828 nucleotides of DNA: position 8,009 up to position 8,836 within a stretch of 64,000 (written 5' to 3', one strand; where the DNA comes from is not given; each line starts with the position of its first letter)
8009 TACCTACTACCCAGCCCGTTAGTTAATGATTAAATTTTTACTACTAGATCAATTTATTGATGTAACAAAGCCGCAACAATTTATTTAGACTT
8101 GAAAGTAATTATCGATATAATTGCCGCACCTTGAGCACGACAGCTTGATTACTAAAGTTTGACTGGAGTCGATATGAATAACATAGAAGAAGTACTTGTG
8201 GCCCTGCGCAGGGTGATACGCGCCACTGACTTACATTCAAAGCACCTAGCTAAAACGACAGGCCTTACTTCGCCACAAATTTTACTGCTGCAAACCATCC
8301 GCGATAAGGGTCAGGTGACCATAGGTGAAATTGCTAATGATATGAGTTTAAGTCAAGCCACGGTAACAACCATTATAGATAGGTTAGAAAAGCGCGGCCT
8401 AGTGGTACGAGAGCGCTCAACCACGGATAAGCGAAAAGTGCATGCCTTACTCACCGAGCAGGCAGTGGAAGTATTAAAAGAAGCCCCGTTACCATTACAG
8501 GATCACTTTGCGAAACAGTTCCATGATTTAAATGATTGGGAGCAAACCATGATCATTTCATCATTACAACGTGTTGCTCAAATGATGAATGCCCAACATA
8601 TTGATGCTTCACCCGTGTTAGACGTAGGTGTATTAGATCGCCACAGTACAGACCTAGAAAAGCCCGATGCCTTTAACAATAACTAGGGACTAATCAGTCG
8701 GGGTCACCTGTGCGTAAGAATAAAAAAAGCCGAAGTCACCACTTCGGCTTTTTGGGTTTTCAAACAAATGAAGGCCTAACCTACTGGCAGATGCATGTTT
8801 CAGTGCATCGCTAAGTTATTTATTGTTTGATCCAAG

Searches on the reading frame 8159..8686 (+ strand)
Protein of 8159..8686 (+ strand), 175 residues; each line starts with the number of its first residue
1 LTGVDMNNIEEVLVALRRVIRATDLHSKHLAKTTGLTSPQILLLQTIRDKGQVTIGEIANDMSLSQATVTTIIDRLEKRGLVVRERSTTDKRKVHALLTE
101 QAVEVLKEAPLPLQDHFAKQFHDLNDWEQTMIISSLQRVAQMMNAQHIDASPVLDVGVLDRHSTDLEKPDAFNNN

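Call 3: search_protein_families(library=pfam, proteins=[window:8159-8686:+])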
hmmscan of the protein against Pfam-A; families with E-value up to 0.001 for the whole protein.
window:8159-8686:+ (175 aa): 14 families
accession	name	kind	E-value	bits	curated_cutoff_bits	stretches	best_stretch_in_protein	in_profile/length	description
PF01047.28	MarR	-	6.7e-20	71.2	24.6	1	36-94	1-59/59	MarR family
PF12802.13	MarR_2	-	3.6e-14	53.1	27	1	35-92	2-60/61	MarR family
PF22381.2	Staph_reg_Sar_Rot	-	3.1e-11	43.6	27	1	28-108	4-84/85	Transcriptional regulator SarA/Rot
PF13463.12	HTH_27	-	2.6e-08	34.5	22.2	1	36-101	1-67/68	Winged helix DNA-binding domain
PF13412.12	HTH_24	-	1.2e-07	31.6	21.9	1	43-82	8-47/48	Winged helix-turn-helix DNA-binding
PF03965.22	Penicillinase_R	-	6.1e-06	27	22.6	1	43-99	8-67/115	Penicillinase repressor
PF01978.25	TrmB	-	7.9e-06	26.1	25.6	1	34-93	4-61/68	Sugar-specific transcriptional regulator TrmB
PF01325.25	Fe_dep_repress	-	7.7e-05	23.3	26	1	49-85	19-55/60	Iron dependent repressor, N-terminal DNA binding domain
PF25212.1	HVO_A0114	-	0.00017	21.7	27.6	1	36-92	20-76/84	HVO_A0114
PF21984.2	DnaD_N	-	0.00042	20.9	27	0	46-94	27-77/101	DnaD N-terminal domain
PF09339.16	HTH_IclR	-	0.00047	20.3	22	0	43-85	8-51/52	IclR helix-turn-helix domain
PF08279.18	HTH_11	-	0.00065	20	25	0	43-83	5-46/55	HTH domain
PF22194.2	F-93_WHD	-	0.00066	20.1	28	0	47-101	6-61/62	F-93, winged-helix domain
PF13730.12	HTH_36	-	0.00091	19.4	25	0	54-82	27-55/55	Helix-turn-helix domain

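Call 4: search_protein_families(library=ncbifam, proteins=[window:8159-8686:+])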
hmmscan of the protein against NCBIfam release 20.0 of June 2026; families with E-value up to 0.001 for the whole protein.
window:8159-8686:+ (175 aa): 23 families
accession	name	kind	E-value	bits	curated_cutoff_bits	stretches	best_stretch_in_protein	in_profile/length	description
NF053777.1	Saro0803TransReg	equivalog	1.8e-16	60.1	200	1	9-139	7-138/140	Saro_0803 family transcriptional regulator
TIGR02337.1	HpaR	equivalog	1.1e-11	44.7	121.2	1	32-110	22-100/130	homoprotocatechuate degradation operon regulator HpaR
TIGR04472.1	reg_rSAM_mob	hypoth_equivalog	1e-10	41.8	240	1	43-143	36-136/141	radical SAM mobile pair system MarR family transcriptional regulator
NF045593.1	bilirub_TF_BilQ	equivalog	1e-10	41.4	125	1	32-141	24-133/135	bilirubin utilization transcriptional regulator BilQ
NF041230.1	BagL_FevM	exception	1.9e-10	41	230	1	16-137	20-139/145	MarR family transcriptional regulator BagL/FevM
NF052638.1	TransRegOhrRVib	equivalog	3.4e-10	39.8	200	1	29-109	28-108/141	transcriptional regulator OhrR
TIGR01889.1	Staph_reg_Sar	paralog_domain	4.2e-10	39.9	62.6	1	23-107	10-98/109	staphylococcal accessory regulator family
NF050133.1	TransRegFabT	equivalog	3.2e-09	37.2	200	1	44-142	35-133/138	fatty acid biosynthesis transcriptional regulator FabT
NF052438.1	TransRegRv0880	equivalog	3.4e-08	33.4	220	1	24-144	22-140/143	Rv0880 family HTH-type transcriptional regulator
NF008122.0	PRK10870.1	equivalog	4.2e-08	33.1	157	1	51-131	70-150/176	transcriptional repressor MprA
NF053606.1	Sta1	subfamily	1.3e-07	31.7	80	1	35-92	17-74/100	Sta1 family transcriptional regulator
NF038251.1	AdcR_fam_Zn_TF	equivalog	2.2e-07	31.2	175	1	36-109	34-106/143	zinc-dependent MarR family transcriptional regulator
NF040939.2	trans_reg_lrs14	equivalog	3e-07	30.4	90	1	35-91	18-75/103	Lrs14 family HTH-type transcriptional regulator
NF053755.1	MsvR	equivalog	4.2e-06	26.6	220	1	43-155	18-131/236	transcriptional factor MsvR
NF008565.1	PRK11512.1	equivalog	5.1e-06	26.6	240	1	34-107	36-109/144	multiple antibiotic resistance transcriptional regulator MarR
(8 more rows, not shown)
